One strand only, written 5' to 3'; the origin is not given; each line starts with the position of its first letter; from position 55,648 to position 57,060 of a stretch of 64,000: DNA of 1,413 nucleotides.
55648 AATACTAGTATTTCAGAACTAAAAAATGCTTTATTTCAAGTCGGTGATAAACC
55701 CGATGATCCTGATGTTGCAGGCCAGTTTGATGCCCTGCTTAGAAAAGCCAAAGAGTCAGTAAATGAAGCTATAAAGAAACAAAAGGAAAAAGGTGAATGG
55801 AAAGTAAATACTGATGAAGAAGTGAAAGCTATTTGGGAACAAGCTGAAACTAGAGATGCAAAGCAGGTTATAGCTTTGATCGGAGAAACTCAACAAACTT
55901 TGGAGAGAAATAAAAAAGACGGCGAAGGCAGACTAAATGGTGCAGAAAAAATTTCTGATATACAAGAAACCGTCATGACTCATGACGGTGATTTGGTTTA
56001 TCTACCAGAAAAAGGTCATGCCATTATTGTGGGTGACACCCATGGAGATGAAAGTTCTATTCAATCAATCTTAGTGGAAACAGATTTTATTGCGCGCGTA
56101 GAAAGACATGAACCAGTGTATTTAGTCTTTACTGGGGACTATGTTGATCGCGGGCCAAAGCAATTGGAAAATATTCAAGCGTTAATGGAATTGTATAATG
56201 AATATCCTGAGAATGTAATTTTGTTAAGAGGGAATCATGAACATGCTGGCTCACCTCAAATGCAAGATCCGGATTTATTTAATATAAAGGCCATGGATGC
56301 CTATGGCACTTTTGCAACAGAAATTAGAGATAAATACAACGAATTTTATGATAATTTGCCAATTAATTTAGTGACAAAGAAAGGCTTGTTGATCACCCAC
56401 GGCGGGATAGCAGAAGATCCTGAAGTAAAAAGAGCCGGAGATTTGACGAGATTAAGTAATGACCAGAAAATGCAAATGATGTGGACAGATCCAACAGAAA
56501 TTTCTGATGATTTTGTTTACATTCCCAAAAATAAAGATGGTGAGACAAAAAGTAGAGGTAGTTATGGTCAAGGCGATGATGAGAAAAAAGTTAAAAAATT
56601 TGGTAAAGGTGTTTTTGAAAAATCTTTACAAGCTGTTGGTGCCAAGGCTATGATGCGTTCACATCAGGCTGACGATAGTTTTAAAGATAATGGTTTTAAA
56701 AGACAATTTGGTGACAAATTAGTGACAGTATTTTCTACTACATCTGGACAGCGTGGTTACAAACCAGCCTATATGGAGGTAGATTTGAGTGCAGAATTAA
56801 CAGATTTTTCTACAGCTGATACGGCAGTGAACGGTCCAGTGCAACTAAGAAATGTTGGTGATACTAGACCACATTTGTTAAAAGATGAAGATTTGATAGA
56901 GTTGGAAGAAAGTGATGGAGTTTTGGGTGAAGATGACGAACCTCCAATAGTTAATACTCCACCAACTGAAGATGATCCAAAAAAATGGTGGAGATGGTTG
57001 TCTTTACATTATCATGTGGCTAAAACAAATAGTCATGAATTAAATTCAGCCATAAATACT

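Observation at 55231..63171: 2646-aa protein fusing a PPP Ser/Thr-phosphatase-type domain to a triplicated MORN-like module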

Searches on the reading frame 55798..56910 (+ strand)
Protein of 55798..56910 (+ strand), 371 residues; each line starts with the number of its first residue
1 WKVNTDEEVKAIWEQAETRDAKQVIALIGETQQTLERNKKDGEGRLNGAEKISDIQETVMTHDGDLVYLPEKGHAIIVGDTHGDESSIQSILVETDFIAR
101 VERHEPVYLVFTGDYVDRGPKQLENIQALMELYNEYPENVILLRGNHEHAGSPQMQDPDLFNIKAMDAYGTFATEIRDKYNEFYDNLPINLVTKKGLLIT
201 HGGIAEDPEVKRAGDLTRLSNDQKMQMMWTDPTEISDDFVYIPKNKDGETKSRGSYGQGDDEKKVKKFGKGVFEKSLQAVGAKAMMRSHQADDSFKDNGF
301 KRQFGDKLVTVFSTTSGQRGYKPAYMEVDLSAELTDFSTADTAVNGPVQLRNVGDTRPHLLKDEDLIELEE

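Call 16: search_solved_structures(query=window:55900-56910:+, max_evalue=0.01, show_alignments=3)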
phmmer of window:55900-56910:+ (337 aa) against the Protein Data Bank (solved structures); distinct sequences matched with E-value up to 0.01: 93 (the best 60 are shown).
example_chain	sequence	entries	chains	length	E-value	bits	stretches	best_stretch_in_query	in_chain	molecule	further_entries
9tp7_A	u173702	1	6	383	5.9e-17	65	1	41-282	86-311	Serine/threonine-protein phosphatase BSU1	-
9tp8_A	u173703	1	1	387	2.5e-15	59.7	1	43-281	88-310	Serine/threonine-protein phosphatase BSU1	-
7n6g_4D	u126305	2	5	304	1.6e-11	47.1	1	43-281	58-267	FAP15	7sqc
1s70_A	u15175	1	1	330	7e-11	45.1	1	71-280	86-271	Serine/threonine protein phosphatase PP1-beta (or delta) catalytic subunit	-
6obs_A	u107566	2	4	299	7.7e-11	44.9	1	74-257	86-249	Serine/threonine-protein phosphatase PP1-alpha catalytic subunit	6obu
6obr_A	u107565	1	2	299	1.2e-10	44.3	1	74-257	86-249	Serine/threonine-protein phosphatase PP1-alpha catalytic subunit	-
7txh_C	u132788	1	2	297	1.2e-10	44.3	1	74-257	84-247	Serine/threonine-protein phosphatase PP1-alpha catalytic subunit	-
7t0y_A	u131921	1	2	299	1.2e-10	44.3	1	74-257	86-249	Serine/threonine-protein phosphatase PP1-alpha catalytic subunit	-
3e7a_A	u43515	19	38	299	1.2e-10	44.3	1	74-257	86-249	Serine/threonine-protein phosphatase PP1-alpha catalytic subunit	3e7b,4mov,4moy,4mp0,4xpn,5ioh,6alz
3n5u_A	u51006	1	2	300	1.3e-10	44.2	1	74-257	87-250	Serine/threonine-protein phosphatase PP1-alpha catalytic subunit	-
3v4y_A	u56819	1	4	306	1.3e-10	44.2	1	74-257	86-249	Serine/threonine-protein phosphatase PP1-alpha catalytic subunit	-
6obn_A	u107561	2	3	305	1.3e-10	44.2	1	74-257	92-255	Serine/threonine-protein phosphatase PP1-alpha catalytic subunit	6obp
4v0v_A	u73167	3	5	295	1.4e-10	44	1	74-215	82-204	SERINE/THREONINE-PROTEIN PHOSPHATASE PP1-GAMMA CATALYTIC SUBUNIT | PROTEIN PHOSPHATASE PP1-GAMMA CATALYTIC SUBUNIT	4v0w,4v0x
1u32_A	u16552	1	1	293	1.5e-10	44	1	74-215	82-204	Serine/threonine protein phosphatase PP1-gamma catalytic subunit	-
5inb_A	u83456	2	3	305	1.6e-10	43.9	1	74-215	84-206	Serine/threonine-protein phosphatase PP1-gamma catalytic subunit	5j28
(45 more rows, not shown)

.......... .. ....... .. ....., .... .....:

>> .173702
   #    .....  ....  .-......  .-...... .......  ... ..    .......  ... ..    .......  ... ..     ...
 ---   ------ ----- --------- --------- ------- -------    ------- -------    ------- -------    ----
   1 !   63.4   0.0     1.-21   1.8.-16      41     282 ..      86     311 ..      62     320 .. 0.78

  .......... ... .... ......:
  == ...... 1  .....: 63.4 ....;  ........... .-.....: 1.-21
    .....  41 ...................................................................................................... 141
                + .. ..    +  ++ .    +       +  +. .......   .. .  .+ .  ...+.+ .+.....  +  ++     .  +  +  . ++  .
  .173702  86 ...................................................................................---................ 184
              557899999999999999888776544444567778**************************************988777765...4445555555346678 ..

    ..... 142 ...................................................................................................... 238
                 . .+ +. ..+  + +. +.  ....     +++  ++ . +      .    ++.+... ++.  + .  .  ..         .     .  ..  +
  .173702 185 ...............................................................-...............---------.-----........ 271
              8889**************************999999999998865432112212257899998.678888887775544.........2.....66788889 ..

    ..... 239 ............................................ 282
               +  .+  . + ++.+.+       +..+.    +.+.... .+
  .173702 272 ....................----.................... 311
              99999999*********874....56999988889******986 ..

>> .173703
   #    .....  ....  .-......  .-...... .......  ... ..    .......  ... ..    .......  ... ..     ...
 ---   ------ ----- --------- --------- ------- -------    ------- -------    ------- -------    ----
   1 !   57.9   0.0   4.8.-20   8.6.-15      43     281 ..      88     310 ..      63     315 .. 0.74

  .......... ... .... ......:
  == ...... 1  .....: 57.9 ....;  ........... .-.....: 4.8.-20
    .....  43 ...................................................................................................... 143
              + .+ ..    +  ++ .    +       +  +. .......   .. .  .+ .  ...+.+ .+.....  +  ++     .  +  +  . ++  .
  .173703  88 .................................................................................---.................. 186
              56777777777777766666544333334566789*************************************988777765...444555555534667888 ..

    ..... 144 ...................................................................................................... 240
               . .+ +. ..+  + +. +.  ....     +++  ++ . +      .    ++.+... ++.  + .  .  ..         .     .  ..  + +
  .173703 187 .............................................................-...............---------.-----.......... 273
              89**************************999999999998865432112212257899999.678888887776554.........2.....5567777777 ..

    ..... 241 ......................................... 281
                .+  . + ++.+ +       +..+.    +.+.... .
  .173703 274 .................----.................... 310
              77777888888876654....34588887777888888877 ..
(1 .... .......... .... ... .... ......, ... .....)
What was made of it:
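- On PPP phosphoprotein phosphatases (Pfam PF00149 superfamily, PPP branch): Both align with BSU1 and PP1 in call 16.
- The PDB sequence search is led by BSU1, PP1 and PP5 (call 16).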

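Call 30: find_related_loci(query=A3, collection=genome_contigs, flank=10000)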
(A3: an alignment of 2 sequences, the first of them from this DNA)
Query A3 (371 aa) in genome_contigs; peptide patterns used: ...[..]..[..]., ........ (x = any residue, [..] = any of these).
343 stretches matched a pattern; 5 encode a relative of the query (tblastn E <= 1e-3); 5 distinct loci.
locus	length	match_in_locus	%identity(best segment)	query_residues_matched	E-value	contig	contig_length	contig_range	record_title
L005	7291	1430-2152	29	46-314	1e-27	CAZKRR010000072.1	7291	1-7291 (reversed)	MAG TPA_asm: uncultured Nitrososphaeria archaeon isolate SRP104967_co1_24 genome assembly, contig: NODE_3454_length_7291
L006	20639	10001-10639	30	73-314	3e-25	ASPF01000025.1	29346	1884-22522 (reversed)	Candidatus Geocrenenecus sp. JGI 0000106-J15 J0000106J15DRAFT_contig_25_0.25_C, whole genome shotgun sequence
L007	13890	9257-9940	28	57-314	2e-24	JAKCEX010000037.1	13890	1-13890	MAG: Candidatus Geocrenenecus arthurdayi isolate LGB-05.bin.6 NODE_1553_length_13890_cov_93.795808, whole genome shotgun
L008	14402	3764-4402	30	73-314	5e-22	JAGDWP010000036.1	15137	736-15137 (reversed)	MAG: Nitrososphaerales archaeon isolate KUA_Bin06 NODE_740_length_15137_cov_15.693409, whole genome shotgun sequence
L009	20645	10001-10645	27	71-314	1e-21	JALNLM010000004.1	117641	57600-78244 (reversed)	MAG: Candidatus Geocrenenecus huangii isolate ZZQ.bins.13.201803 NODE_108_length_117641_cov_24.422171, whole genome shot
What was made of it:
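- Tried and rejected: The genome_contigs scan with a family-specific alignment returned only archaeal small PPPs (call 30).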

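Call 31: find_related_loci(query=A3, collection=metagenome_contigs, flank=10000)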
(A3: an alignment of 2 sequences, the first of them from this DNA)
Query A3 (371 aa) in metagenome_contigs; peptide patterns used: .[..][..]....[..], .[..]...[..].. (x = any residue, [..] = any of these).
497 stretches matched a pattern; 1 encode a relative of the query (tblastn E <= 1e-3); 1 distinct loci.
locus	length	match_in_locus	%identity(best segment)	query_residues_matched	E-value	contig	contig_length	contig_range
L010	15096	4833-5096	32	113-205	1e-10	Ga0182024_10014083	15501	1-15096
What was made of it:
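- Tried and rejected: The metagenome_contigs scan returned one weak small PPP locus, L010 (call 31).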
